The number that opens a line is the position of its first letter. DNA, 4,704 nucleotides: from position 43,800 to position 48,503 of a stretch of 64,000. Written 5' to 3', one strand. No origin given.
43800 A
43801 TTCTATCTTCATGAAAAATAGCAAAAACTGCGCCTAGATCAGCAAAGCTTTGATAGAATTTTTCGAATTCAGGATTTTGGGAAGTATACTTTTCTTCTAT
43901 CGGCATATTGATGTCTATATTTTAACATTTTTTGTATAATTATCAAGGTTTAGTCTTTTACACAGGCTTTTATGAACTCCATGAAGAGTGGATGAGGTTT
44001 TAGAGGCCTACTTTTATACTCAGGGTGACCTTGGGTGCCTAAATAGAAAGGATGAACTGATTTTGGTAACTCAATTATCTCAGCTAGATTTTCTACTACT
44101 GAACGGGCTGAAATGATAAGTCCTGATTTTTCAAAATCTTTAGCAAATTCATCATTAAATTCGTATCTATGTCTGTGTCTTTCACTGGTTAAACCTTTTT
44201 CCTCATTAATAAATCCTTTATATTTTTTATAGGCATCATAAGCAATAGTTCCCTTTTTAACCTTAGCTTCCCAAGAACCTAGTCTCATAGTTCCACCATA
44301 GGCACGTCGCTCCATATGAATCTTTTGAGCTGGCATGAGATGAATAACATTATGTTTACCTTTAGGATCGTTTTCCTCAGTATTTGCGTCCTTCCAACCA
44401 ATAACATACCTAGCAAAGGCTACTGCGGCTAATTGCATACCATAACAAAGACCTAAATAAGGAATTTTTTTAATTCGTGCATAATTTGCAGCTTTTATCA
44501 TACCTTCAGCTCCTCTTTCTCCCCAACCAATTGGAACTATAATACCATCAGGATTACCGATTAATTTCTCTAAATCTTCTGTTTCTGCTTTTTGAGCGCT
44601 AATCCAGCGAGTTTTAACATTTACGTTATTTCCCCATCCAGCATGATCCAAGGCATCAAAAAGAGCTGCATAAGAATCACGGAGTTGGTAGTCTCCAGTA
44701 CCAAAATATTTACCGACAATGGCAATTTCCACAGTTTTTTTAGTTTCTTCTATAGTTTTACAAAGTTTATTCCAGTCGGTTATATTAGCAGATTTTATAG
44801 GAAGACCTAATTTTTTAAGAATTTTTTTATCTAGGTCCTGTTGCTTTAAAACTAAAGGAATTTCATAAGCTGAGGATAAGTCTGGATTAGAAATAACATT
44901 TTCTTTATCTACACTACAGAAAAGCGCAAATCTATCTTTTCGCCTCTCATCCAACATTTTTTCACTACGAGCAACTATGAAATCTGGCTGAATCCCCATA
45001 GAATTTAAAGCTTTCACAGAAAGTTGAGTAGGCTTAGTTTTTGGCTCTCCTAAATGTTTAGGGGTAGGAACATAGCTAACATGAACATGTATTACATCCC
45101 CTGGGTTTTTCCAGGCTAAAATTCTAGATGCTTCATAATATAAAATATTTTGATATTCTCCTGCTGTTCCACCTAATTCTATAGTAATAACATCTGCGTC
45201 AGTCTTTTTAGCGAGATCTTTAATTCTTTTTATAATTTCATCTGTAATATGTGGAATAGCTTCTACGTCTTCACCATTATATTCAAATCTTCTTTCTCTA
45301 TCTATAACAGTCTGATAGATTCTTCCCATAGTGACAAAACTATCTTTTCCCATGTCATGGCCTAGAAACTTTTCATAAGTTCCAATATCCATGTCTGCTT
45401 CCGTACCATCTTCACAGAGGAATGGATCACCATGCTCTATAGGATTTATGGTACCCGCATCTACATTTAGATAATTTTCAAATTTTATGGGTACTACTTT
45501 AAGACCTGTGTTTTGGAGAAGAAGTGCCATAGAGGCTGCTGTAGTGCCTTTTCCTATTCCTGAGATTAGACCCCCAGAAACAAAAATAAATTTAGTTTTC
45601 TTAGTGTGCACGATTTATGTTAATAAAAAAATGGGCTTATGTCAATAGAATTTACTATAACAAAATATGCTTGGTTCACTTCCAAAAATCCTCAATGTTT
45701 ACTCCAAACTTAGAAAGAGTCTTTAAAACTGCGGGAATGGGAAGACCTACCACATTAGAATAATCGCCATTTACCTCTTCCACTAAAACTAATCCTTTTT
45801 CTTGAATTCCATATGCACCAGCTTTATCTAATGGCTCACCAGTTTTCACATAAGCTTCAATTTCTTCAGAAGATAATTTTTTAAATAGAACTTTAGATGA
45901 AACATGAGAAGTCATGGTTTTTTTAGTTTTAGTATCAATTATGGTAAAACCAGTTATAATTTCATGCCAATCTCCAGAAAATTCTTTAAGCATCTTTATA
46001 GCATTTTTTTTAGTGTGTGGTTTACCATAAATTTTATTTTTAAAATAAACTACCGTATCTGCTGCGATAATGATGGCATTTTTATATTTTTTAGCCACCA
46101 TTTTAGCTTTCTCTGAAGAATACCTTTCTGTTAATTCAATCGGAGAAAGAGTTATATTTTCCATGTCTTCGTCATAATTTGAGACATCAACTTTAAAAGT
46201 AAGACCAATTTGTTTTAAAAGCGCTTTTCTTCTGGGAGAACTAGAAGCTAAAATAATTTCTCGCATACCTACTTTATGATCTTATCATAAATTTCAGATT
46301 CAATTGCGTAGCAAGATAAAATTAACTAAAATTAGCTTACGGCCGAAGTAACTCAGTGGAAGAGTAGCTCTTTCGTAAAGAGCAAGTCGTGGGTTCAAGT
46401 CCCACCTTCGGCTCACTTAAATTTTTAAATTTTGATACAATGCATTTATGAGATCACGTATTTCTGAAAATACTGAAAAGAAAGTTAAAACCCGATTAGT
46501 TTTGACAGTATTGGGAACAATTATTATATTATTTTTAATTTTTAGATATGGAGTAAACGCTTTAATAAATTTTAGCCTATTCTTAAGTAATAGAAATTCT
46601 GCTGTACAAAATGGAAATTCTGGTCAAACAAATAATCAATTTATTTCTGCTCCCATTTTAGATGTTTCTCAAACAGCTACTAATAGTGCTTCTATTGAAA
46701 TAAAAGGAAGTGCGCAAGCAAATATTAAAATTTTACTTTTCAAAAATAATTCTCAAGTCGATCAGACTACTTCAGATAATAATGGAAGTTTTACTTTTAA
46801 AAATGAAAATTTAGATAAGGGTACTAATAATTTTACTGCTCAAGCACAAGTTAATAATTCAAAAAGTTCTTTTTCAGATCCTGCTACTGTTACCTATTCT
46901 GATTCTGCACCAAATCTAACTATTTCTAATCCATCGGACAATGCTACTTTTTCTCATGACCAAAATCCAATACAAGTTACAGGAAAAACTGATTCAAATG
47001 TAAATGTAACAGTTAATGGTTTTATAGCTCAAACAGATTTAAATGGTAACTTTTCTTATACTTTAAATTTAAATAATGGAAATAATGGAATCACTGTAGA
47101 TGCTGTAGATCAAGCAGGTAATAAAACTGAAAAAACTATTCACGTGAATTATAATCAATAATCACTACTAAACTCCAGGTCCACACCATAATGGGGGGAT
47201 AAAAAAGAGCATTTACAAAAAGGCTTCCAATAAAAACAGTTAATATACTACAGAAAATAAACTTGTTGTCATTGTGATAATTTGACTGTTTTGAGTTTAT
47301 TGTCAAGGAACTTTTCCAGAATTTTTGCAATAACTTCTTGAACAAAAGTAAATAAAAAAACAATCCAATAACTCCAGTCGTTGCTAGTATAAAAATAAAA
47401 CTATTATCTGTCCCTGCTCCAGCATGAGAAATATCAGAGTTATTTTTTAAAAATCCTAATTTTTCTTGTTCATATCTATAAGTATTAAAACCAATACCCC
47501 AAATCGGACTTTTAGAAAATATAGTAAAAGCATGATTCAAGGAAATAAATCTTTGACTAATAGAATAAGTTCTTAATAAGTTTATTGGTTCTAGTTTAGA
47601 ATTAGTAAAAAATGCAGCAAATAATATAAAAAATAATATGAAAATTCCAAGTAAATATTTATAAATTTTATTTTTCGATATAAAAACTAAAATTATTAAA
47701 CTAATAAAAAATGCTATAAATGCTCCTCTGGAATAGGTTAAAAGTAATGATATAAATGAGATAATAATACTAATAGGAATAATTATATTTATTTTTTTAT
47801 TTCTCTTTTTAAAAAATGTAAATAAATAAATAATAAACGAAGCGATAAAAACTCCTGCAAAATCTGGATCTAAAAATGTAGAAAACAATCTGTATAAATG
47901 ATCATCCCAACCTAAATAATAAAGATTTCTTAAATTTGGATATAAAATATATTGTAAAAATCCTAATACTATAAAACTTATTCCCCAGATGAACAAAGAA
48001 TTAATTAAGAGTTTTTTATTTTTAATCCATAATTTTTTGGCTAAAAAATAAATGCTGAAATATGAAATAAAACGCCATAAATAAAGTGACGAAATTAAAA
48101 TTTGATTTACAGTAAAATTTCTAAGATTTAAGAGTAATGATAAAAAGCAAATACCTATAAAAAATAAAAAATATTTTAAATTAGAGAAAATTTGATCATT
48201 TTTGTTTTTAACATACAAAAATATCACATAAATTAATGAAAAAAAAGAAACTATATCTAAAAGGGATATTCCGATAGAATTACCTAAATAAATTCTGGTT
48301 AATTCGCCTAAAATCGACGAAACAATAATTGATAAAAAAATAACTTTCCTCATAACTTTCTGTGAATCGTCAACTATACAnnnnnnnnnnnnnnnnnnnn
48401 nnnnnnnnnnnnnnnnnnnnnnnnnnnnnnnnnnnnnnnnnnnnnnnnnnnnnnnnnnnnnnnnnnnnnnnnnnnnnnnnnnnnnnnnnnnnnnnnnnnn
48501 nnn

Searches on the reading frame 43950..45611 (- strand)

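Call 9: search_protein_families(library=pfam, proteins=[window:43950-45611:-], max_evalue=0.001)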
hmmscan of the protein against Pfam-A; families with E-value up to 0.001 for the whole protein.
window:43950-45611:- (553 aa): 3 families
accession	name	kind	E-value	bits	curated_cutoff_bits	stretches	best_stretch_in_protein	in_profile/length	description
PF06418.20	CTP_synth_N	-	8.1e-96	320.9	26.1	1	7-270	1-265/265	CTP synthase N-terminus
PF00117.34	GATase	-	2e-29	103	22.8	1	311-548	3-189/190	Glutamine amidotransferase class-I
PF01656.29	CbiA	-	2.5e-05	24.6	25.4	1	17-149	8-54/125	CobQ/CobB/MinD/ParA nucleotide binding domain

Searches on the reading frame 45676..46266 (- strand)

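Call 9: search_protein_families(library=pfam, proteins=[window:45676-46266:-], max_evalue=0.001)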
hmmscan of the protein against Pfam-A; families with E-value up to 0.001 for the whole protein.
window:45676-46266:- (196 aa): 1 family
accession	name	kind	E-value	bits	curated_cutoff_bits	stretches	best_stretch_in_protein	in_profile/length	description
PF02545.19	Maf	-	1.1e-62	211.5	27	1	3-187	1-187/187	Maf-like protein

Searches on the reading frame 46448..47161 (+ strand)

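Call 9: search_protein_families(library=pfam, proteins=[window:46448-47161:+], max_evalue=0.001)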
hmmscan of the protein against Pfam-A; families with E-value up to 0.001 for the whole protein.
window:46448-47161:+ (237 aa): 4 families
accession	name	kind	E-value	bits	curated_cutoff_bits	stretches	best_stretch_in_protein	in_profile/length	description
PF09136.16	Glucodextran_B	-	7.7e-17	61.4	27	1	155-236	1-82/83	Glucodextranase, domain B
PF19077.6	Big_13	-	2.9e-07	31.4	27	0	170-231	25-96/102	Bacterial Ig-like domain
PF17957.7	Big_7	-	1.6e-05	25.9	24.1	0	155-217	1-70/70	Bacterial Ig domain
PF13620.12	CarboxypepD_reg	-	0.00019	22.2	32.3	0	87-134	11-57/82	Carboxypeptidase regulatory-like domain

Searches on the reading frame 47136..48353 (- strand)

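Call 9: search_protein_families(library=pfam, proteins=[window:47136-48353:-], max_evalue=0.001)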
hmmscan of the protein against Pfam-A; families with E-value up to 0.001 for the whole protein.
window:47136-48353:- (405 aa): 1 family
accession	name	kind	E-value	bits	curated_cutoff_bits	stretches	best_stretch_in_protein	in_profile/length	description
PF04932.20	Wzy_C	-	3.7e-18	66.2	31.7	1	195-335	2-149/149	O-Antigen ligase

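Call 24: search_protein_families(library=ncbifam, proteins=[window:47136-48353:-], max_evalue=0.01)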
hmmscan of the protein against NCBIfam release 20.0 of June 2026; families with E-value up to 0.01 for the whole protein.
window:47136-48353:- (405 aa): 3 families
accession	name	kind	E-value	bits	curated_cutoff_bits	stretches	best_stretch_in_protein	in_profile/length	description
TIGR03097.1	PEP_O_lig_1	hypoth_equivalog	3.6e-07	29.4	188.1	1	165-385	170-390/408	putative O-glycosylation ligase, exosortase A system-associated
TIGR04370.1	glyco_rpt_poly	subfamily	5.4e-06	25.7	40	1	61-292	15-268/396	oligosaccharide repeat unit polymerase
TIGR00947.1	2A73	equivalog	0.00026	20.1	366.4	1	26-238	40-247/425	IctB family putative bicarbonate transporter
